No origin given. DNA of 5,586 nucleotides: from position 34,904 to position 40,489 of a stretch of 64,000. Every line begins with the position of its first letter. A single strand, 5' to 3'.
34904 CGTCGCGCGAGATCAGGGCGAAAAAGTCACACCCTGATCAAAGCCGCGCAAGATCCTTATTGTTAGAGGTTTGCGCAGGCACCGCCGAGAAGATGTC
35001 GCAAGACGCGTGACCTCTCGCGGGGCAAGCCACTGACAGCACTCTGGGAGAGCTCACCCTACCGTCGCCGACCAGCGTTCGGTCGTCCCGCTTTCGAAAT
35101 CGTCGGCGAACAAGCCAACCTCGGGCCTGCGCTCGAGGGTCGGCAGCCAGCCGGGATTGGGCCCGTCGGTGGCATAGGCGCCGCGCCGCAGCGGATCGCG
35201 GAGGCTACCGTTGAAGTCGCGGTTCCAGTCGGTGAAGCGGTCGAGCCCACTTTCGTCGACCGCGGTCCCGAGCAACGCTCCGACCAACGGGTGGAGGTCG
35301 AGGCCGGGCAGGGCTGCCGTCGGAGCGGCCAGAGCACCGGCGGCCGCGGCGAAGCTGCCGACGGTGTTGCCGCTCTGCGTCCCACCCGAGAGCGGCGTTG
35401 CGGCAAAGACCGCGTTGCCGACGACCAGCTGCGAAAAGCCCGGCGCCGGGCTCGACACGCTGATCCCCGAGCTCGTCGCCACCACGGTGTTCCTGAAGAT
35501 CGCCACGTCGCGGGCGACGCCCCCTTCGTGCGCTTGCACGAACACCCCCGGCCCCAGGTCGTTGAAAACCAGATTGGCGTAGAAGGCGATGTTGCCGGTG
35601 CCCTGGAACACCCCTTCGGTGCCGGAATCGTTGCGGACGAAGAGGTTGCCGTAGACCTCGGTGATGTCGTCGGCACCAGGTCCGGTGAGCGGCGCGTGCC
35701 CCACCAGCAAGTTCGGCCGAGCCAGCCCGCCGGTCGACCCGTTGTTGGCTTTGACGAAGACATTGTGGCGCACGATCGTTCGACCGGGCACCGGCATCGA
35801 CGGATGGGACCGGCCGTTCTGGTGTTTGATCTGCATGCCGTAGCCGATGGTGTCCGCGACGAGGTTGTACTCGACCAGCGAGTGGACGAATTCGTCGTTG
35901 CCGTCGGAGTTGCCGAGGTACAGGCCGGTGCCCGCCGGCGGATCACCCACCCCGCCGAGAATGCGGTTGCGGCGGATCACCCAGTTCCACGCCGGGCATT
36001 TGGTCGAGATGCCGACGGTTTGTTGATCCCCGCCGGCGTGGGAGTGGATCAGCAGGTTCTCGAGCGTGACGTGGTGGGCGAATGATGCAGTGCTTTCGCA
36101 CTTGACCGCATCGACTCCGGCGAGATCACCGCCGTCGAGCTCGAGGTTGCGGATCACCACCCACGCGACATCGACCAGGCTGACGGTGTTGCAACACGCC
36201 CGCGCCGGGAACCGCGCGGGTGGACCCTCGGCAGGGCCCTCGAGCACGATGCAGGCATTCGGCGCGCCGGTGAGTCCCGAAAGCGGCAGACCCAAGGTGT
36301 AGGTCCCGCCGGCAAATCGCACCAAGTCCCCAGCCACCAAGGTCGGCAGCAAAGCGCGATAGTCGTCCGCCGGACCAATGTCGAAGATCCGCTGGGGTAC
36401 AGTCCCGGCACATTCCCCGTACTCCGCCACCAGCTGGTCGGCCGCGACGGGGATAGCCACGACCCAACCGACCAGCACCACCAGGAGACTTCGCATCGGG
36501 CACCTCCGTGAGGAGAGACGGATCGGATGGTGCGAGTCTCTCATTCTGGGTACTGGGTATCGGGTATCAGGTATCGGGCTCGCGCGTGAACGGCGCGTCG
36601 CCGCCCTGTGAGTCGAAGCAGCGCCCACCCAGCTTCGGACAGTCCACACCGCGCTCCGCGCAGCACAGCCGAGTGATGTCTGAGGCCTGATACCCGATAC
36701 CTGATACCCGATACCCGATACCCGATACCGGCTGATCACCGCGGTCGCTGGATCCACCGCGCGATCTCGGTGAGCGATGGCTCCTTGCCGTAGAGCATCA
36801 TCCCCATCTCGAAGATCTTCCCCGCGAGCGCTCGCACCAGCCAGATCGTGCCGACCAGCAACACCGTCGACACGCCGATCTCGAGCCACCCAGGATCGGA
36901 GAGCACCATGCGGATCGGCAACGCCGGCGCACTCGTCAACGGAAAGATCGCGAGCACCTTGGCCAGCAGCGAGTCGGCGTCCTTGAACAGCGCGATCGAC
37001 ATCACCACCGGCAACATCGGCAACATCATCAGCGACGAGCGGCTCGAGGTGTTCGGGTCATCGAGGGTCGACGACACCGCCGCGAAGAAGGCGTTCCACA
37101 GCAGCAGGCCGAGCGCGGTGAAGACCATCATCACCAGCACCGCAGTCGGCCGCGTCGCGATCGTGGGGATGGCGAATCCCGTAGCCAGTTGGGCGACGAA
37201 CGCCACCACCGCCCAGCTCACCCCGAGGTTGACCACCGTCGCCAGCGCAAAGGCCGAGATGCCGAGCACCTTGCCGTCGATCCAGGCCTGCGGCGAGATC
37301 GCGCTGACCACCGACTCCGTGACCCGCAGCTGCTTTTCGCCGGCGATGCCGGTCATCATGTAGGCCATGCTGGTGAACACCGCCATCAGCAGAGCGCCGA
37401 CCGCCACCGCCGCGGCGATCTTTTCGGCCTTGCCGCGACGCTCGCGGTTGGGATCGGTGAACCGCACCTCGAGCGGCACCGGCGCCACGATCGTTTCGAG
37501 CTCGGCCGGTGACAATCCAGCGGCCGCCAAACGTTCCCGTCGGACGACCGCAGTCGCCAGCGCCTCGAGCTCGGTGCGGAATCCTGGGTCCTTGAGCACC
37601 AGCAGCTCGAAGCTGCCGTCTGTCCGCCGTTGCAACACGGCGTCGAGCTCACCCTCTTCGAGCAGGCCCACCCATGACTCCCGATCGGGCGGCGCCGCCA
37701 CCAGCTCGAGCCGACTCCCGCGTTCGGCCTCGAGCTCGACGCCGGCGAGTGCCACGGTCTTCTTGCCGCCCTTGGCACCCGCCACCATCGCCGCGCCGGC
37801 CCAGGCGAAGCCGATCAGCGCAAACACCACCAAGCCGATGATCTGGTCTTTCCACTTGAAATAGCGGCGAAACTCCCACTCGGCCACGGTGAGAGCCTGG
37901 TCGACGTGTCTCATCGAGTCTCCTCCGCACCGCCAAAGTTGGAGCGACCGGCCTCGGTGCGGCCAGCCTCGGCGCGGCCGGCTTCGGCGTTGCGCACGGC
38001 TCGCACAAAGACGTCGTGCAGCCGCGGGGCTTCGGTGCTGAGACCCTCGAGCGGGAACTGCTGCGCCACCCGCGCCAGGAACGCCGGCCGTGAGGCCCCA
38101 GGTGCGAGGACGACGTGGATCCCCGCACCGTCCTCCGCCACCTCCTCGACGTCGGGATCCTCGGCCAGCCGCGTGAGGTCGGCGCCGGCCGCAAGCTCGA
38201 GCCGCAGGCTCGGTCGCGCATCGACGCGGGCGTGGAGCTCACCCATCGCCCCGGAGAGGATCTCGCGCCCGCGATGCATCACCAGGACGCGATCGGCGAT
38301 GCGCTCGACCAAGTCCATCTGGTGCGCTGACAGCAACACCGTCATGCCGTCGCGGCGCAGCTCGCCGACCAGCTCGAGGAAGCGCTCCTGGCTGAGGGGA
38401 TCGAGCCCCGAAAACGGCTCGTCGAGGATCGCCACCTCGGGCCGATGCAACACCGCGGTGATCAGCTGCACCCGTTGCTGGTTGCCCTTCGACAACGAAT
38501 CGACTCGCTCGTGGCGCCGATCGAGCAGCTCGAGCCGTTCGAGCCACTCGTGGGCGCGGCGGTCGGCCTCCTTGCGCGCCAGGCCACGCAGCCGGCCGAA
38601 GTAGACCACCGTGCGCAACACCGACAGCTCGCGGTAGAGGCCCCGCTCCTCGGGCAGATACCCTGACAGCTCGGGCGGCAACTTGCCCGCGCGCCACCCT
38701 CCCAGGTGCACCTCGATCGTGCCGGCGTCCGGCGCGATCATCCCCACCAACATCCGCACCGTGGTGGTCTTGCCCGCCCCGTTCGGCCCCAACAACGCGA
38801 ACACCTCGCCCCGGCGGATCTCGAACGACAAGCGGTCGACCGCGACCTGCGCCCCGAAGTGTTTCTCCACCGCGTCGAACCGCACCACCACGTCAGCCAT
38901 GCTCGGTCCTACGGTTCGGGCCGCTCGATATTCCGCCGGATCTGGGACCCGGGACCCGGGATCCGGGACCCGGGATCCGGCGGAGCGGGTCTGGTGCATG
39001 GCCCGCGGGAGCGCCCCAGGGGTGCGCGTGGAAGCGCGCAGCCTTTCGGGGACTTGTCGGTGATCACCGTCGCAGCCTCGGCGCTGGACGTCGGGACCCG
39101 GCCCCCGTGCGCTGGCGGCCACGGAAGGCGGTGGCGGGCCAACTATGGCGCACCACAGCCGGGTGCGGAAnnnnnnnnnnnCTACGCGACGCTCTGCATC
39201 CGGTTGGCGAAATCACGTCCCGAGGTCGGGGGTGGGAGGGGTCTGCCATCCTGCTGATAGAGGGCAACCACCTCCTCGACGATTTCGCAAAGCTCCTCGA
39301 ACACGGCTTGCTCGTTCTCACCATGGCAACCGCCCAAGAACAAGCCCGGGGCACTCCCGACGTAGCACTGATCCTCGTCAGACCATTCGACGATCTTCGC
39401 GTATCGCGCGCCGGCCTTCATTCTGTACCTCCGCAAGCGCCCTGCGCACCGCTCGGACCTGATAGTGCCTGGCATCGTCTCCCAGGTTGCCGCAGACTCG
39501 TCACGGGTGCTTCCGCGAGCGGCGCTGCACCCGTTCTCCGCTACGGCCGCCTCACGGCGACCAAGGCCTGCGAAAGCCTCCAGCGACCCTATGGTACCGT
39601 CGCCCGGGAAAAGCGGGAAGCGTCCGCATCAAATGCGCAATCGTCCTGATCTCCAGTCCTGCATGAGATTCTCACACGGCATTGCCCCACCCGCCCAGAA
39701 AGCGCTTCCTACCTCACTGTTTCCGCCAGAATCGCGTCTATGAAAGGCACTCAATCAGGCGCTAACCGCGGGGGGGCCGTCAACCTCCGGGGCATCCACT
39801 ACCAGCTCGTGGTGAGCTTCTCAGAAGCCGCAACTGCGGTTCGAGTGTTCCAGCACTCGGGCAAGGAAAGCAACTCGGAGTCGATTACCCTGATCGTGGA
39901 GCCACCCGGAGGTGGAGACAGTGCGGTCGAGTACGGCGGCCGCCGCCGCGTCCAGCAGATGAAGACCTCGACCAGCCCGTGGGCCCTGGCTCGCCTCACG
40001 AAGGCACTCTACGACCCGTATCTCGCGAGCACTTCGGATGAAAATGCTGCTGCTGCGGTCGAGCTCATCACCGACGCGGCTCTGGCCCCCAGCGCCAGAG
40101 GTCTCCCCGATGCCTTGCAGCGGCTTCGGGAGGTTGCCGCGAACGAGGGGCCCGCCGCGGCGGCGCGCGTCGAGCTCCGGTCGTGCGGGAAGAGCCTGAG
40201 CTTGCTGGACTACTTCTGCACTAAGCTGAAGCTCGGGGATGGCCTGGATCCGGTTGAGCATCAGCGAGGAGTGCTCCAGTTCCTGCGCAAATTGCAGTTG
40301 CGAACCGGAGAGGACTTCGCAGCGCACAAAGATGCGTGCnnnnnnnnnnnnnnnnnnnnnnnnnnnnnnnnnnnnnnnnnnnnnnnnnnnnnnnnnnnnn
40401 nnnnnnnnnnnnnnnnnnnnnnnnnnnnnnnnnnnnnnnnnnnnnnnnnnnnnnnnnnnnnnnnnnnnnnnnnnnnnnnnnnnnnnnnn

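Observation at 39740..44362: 1540-aa single-gene nuclease / P-loop / HEAT-repeat protein: candidate uncharacterised STAND (Avs-like) defence sensor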

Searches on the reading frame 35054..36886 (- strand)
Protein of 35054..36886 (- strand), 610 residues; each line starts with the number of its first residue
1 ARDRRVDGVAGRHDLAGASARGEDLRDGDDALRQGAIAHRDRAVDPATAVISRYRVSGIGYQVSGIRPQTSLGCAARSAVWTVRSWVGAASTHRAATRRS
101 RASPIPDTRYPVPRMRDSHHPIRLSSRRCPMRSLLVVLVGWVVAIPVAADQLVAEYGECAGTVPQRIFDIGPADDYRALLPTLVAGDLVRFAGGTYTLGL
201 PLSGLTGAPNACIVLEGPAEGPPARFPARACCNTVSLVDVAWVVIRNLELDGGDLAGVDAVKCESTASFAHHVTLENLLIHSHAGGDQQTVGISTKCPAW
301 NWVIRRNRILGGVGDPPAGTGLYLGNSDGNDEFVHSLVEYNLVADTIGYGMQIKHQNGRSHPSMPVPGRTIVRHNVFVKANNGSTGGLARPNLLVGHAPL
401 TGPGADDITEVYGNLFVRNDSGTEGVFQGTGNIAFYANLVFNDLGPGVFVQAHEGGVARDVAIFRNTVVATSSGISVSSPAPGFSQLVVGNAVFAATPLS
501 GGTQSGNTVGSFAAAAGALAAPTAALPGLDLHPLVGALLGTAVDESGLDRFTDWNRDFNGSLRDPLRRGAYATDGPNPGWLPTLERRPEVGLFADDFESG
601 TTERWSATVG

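Call 11: search_protein_families(library=pfam, proteins=[window:35054-36886:-], max_evalue=0.01)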
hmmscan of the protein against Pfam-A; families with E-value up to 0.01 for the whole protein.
window:35054-36886:- (610 aa): 1 family
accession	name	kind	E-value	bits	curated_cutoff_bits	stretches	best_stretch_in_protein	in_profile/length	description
PF13229.12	Beta_helix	-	0.00054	20.1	25.9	0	244-357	12-124/158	Right handed beta helix region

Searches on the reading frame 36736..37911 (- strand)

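Call 11: search_protein_families(library=pfam, proteins=[window:36736-37911:-], max_evalue=0.01)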
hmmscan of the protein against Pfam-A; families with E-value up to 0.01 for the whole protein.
window:36736-37911:- (391 aa): 1 family
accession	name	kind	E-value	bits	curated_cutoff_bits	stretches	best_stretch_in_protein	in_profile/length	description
PF12698.13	ABC2_membrane_3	-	4.5e-18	65.9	31.6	1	122-363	123-345/347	ABC-2 family transporter protein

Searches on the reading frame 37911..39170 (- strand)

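Call 11: search_protein_families(library=pfam, proteins=[window:37911-39170:-], max_evalue=0.01)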
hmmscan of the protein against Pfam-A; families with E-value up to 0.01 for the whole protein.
window:37911-39170:- (419 aa): 5 families
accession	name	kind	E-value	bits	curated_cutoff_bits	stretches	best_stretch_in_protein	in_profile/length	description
PF00005.33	ABC_tran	-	1.5e-28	100.5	25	1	112-253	2-136/137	ABC transporter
PF13304.12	AAA_21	-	1.2e-11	45.6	27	1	217-287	229-302/304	AAA domain, putative AbiEii toxin, Type IV TA system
PF13732.12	DrrA1-3_C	-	4.2e-07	31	27.4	1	315-392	9-81/81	ATP-binding protein DrrA1-3-like, C-terminal domain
PF25199.1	nSTAND_NTPase5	-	0.0025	18.1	34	0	117-142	31-62/145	Novel STAND NTPase 5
PF13671.12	AAA_33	-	0.0094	16.7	27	0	123-295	1-119/143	AAA domain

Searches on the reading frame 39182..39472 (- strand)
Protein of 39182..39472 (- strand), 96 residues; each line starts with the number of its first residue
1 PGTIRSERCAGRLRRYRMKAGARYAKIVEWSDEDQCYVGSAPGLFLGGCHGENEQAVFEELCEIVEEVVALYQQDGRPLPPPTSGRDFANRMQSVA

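Call 11: search_protein_families(library=pfam, proteins=[window:39182-39472:-], max_evalue=0.01)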
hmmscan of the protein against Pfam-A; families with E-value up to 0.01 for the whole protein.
window:39182-39472:- (96 aa): 0 families

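Call 15: search_protein_families(library=pfam, proteins=[window:39182-39472:-], max_evalue=10)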
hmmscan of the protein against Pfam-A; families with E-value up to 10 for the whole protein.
window:39182-39472:- (96 aa): 1 family
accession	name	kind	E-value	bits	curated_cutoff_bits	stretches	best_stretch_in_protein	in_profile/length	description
PF21748.3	UPF0150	-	0.12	12.8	27.3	1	29-80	13-64/64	UPF0150-like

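Call 27: search_protein_families(library=padloc, proteins=[window:39182-39472:-], max_evalue=10)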
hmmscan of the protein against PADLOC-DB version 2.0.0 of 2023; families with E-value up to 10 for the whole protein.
window:39182-39472:- (96 aa): 0 families

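Call 80: search_protein_families(library=ncbifam, proteins=[window:39182-39472:-], max_evalue=0.01)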
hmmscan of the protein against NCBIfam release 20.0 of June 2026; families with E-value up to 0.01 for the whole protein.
window:39182-39472:- (96 aa): 0 families

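Call 81: search_solved_structures(query=window:39182-39472:-, max_evalue=10)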
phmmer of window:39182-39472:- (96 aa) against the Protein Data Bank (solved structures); distinct sequences matched with E-value up to 10: 2.
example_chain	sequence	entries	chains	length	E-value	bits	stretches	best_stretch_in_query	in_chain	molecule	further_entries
9r1o_A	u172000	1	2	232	0.0031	21.1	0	54-74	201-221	sc-apCC-6-DPH-NR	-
6lag_A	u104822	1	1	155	0.0096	19.5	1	42-94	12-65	Spa2-like protein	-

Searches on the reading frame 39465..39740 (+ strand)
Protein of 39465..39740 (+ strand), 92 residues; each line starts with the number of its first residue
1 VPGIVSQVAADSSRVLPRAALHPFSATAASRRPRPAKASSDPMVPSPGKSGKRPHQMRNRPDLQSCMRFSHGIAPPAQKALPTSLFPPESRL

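Call 11: search_protein_families(library=pfam, proteins=[window:39465-39740:+], max_evalue=0.01)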
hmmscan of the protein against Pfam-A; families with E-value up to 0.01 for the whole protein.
window:39465-39740:+ (92 aa): 0 families

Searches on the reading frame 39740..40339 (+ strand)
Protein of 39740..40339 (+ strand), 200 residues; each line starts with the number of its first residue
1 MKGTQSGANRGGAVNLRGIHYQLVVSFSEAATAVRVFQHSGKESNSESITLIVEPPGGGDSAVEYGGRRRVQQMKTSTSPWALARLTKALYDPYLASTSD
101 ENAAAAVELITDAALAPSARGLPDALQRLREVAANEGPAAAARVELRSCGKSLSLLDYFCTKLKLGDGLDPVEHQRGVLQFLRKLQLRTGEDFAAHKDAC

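Call 15: search_protein_families(library=pfam, proteins=[window:39740-40339:+], max_evalue=10)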
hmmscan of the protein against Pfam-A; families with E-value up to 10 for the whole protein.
window:39740-40339:+ (200 aa): 0 families
